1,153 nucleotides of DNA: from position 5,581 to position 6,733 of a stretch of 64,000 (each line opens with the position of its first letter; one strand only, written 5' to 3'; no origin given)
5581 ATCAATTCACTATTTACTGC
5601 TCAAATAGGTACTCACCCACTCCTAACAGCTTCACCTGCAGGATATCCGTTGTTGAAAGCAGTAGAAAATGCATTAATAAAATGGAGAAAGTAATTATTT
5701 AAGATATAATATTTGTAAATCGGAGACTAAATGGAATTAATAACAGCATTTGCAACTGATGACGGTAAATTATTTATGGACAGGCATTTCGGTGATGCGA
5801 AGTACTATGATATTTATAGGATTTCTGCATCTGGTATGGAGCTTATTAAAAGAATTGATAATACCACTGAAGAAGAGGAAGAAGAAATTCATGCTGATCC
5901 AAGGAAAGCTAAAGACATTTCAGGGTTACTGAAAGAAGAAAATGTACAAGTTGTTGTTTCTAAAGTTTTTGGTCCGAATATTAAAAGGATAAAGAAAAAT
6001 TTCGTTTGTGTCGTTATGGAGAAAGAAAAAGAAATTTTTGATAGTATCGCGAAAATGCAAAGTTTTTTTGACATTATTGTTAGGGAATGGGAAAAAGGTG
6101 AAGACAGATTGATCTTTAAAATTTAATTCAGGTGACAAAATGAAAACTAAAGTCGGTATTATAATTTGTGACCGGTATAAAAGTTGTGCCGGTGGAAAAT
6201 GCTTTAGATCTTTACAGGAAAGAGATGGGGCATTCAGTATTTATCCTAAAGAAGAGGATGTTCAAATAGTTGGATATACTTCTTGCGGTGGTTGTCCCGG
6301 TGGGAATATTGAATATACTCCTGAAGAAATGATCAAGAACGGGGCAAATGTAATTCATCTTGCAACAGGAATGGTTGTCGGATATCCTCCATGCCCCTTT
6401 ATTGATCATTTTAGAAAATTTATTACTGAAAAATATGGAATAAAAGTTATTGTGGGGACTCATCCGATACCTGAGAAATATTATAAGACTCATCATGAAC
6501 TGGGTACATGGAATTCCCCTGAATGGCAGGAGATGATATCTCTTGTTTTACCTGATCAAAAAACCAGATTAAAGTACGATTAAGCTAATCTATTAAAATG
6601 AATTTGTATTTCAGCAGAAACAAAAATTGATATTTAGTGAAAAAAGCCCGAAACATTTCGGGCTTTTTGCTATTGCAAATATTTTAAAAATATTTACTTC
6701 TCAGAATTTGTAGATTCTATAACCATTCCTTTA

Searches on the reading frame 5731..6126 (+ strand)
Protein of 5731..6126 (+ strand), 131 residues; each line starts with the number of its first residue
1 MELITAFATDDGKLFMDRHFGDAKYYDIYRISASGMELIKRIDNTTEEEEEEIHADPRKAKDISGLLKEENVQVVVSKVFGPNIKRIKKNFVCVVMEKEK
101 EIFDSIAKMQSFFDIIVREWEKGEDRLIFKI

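Call 35: search_protein_families(library=pfam, proteins=[window:5731-6126:+], max_evalue=0.00001)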
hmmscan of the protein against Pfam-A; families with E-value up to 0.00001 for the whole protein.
window:5731-6126:+ (131 aa): 1 family
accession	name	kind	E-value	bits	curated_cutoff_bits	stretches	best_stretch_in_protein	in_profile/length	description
PF02579.22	Nitro_FeMo-Co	-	2e-09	38.1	26.3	1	16-110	5-93/94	Dinitrogenase iron-molybdenum cofactor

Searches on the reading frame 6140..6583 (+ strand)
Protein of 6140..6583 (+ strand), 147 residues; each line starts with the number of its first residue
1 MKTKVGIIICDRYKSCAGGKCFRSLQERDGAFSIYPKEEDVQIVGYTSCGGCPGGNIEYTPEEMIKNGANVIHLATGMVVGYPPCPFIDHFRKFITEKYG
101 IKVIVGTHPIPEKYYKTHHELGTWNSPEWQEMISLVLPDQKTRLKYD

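Call 35: search_protein_families(library=pfam, proteins=[window:6140-6583:+], max_evalue=0.00001)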
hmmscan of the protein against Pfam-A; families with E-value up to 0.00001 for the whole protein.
window:6140-6583:+ (147 aa): 1 family
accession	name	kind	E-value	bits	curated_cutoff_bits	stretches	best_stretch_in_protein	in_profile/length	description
PF08821.16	CGGC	-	1.3e-29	103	27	1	4-108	1-106/106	CGGC domain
